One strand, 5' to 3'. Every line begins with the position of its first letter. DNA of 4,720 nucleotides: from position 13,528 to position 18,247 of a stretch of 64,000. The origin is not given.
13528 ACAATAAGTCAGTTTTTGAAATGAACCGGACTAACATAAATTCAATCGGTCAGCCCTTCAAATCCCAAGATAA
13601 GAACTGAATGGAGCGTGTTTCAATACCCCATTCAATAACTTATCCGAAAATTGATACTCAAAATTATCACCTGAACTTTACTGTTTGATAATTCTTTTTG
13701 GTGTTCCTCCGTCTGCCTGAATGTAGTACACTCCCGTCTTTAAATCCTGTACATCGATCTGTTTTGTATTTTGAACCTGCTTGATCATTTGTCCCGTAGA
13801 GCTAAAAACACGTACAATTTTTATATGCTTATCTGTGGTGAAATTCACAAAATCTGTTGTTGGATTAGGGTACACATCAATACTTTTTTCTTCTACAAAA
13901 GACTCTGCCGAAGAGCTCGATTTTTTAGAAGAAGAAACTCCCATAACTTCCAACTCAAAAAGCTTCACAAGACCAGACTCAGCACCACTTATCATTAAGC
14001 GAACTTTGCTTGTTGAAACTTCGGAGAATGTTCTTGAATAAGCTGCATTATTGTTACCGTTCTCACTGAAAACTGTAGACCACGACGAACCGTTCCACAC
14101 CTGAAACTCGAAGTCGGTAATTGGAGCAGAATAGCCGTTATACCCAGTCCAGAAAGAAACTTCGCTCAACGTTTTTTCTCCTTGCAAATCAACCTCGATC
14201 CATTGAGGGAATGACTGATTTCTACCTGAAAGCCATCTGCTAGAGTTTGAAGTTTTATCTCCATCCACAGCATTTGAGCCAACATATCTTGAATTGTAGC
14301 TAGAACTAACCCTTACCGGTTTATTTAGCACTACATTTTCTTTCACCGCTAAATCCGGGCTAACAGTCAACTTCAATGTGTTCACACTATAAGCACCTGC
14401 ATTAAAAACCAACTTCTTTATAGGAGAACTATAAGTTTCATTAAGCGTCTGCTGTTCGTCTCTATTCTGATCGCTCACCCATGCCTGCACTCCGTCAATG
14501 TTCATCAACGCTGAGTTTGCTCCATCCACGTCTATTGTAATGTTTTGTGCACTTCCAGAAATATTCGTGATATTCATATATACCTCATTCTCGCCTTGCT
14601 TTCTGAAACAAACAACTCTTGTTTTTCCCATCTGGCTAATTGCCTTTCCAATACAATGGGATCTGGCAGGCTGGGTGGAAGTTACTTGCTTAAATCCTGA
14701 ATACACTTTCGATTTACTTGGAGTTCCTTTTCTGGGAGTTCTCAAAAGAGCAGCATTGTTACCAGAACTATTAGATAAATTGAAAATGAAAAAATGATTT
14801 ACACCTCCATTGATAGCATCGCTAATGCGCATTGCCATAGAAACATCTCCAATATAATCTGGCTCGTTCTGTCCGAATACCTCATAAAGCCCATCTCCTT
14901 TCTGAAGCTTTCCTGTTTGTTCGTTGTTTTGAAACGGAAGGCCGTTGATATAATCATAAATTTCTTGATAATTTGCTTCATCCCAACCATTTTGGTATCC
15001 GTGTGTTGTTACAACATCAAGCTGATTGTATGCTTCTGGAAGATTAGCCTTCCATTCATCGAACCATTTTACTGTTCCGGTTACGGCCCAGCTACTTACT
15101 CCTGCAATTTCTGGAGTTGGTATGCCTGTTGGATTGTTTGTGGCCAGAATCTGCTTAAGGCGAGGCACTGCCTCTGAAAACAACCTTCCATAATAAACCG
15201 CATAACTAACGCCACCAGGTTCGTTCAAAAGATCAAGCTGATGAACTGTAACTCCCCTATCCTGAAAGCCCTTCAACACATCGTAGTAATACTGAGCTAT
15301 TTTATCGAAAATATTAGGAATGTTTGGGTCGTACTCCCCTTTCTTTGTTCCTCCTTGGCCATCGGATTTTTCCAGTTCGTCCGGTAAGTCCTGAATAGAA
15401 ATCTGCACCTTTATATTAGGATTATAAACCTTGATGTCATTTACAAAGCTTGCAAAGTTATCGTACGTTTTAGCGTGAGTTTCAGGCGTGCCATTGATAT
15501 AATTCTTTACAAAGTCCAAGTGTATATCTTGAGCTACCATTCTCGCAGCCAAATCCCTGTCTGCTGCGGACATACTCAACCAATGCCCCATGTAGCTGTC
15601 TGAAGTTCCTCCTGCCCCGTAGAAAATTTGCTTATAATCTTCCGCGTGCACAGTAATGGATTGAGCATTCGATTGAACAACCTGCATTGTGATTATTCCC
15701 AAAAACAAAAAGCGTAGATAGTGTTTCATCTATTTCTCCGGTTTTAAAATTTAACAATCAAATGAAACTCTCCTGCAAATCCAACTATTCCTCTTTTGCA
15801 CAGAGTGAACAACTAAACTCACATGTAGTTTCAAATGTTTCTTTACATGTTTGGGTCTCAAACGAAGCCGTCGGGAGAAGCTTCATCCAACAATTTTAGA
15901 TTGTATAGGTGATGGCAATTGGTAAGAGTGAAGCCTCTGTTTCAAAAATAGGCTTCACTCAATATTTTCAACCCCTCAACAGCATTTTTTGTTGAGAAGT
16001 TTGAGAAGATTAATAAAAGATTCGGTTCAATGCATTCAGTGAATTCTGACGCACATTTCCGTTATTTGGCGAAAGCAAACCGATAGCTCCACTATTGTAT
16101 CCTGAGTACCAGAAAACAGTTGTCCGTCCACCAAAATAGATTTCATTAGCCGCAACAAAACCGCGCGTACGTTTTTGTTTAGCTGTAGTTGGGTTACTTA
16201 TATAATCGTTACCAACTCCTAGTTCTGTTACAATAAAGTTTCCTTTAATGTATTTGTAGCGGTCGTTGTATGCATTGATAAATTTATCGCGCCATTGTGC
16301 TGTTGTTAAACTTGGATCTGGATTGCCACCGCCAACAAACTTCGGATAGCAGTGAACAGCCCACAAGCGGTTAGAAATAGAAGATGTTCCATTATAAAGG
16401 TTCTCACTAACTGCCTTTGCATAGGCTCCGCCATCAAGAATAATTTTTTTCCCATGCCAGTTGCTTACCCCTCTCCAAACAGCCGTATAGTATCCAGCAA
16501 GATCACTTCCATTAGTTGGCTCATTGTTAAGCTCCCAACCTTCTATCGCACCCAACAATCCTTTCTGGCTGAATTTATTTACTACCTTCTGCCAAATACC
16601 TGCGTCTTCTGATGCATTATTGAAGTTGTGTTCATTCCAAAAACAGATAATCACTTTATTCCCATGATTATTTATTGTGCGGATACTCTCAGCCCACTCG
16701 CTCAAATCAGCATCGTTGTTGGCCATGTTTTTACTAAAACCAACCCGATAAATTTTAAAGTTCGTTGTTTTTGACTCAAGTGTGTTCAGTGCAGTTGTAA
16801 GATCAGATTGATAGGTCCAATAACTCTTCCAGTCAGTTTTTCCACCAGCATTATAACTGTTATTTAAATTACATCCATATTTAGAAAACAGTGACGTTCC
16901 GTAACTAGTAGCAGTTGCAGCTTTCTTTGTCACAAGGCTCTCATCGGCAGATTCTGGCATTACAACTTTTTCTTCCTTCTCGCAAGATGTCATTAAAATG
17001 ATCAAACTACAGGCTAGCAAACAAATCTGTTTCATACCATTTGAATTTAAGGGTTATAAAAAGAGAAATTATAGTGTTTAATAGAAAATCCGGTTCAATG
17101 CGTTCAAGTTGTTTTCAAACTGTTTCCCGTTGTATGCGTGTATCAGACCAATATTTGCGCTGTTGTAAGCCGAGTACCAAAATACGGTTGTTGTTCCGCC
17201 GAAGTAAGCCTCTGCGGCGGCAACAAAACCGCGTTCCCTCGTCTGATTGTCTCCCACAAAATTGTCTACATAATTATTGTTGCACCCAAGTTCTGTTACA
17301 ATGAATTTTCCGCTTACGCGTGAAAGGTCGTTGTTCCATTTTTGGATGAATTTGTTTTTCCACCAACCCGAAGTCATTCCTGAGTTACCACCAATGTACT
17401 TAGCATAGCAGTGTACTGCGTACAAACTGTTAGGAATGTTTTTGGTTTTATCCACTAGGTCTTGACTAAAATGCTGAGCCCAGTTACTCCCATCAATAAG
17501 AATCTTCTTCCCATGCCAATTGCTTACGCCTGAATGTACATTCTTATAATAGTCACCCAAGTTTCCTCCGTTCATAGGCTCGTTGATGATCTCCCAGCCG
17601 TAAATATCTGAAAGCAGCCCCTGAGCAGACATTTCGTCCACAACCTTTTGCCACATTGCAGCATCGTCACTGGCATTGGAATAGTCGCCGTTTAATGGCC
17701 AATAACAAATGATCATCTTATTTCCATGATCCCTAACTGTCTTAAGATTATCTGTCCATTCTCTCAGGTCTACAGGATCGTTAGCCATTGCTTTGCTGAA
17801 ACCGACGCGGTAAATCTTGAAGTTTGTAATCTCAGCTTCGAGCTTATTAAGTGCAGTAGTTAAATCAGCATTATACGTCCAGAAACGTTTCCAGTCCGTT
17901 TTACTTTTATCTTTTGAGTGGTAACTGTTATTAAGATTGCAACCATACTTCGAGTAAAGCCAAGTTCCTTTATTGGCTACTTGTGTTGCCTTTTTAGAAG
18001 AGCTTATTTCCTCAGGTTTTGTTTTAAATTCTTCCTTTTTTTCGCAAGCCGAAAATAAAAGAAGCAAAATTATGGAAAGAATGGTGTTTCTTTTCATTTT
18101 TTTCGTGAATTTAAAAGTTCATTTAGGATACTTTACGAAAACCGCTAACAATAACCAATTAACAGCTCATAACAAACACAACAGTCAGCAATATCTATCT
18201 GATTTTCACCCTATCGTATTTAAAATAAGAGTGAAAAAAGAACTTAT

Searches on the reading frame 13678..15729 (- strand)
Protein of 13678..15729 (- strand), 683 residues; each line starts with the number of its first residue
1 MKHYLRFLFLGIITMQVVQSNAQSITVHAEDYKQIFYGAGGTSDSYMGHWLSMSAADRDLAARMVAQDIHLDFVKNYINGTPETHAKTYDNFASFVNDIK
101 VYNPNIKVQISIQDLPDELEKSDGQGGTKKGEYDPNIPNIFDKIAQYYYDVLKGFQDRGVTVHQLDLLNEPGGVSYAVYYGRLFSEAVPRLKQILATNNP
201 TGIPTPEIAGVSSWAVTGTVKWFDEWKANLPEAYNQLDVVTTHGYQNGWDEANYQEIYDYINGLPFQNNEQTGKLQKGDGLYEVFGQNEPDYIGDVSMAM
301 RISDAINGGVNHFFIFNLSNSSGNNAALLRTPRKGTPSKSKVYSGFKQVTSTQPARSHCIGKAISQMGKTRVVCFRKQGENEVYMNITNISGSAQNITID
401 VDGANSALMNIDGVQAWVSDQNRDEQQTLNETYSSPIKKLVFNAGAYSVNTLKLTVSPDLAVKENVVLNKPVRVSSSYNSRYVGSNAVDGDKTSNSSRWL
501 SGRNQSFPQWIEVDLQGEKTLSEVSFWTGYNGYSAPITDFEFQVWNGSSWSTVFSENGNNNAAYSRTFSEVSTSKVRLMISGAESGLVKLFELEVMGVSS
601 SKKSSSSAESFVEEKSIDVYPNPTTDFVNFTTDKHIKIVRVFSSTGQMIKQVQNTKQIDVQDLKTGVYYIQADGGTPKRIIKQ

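Call 7: search_protein_families(library=pfam, proteins=[window:13678-15729:-], max_evalue=0.001)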
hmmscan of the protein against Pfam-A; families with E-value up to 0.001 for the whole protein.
window:13678-15729:- (683 aa): 3 families
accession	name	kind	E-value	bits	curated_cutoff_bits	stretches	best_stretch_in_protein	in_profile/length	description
PF22633.2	F5_F8_type_C_2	-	1.9e-15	57.7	27.8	1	486-578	1-91/91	NedA-like, galactose-binding domain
PF00754.31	F5_F8_type_C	-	1.6e-14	54.5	28.2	1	474-582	4-114/127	F5/8 type C domain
PF18962.6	Por_Secre_tail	-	1.4e-10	41.8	27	1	619-676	1-66/75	Secretion system C-terminal sorting domain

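Call 56: search_solved_structures(query=window:13678-15729:-, max_evalue=0.001)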
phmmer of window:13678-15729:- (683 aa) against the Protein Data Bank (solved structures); distinct sequences matched with E-value up to 0.001: 5.
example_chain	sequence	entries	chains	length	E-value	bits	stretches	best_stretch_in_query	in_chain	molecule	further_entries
7pzj_A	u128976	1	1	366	2.9e-07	32.5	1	605-683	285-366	Lipase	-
4zy9_A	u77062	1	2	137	5e-05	25.1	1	464-596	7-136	Glucanase/chitosanase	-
2rv9_A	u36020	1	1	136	5.9e-05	24.9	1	464-596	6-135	Glucanase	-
4zxe_A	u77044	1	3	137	6e-05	24.8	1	464-596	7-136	Glucanase/Chitosanase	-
8glj_D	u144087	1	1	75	0.00022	23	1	619-678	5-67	Por secretion system C-terminal sorting domain-containing protein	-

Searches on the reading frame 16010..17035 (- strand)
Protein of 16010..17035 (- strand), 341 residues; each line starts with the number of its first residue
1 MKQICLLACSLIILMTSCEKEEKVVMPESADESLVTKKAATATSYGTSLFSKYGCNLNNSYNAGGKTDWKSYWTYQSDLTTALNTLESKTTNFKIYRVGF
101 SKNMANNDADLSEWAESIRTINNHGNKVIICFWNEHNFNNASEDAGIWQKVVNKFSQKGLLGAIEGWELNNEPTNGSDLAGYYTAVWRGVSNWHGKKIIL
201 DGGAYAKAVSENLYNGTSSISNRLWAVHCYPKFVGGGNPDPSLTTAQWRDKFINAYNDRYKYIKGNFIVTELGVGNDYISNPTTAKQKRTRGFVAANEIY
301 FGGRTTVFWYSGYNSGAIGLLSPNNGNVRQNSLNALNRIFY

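Call 7: search_protein_families(library=pfam, proteins=[window:16010-17035:-], max_evalue=0.001)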
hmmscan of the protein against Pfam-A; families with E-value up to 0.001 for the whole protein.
window:16010-17035:- (341 aa): 0 families

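Call 13: search_protein_families(library=pfam, proteins=[window:16010-17035:-], max_evalue=0.01)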
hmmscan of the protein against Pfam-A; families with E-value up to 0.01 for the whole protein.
window:16010-17035:- (341 aa): 0 families

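Call 57: search_solved_structures(query=window:16010-17035:-, max_evalue=0.01)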
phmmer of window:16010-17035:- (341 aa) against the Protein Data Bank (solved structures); distinct sequences matched with E-value up to 0.01: 0.

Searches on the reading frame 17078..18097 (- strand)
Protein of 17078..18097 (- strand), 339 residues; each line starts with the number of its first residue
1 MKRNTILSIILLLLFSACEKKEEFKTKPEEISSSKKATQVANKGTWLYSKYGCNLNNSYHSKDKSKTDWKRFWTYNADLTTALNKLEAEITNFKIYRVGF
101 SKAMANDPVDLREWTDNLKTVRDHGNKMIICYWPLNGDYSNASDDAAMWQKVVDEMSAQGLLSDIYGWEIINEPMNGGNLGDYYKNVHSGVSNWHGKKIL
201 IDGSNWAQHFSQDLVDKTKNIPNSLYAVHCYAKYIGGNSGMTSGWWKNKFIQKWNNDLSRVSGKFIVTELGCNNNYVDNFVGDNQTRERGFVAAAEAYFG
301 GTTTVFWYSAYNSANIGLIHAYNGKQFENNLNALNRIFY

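Call 7: search_protein_families(library=pfam, proteins=[window:17078-18097:-], max_evalue=0.001)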
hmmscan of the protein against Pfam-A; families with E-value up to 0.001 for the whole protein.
window:17078-18097:- (339 aa): 0 families

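Call 58: search_solved_structures(query=window:17078-18097:-, max_evalue=0.01)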
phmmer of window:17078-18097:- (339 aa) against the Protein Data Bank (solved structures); distinct sequences matched with E-value up to 0.01: 0.
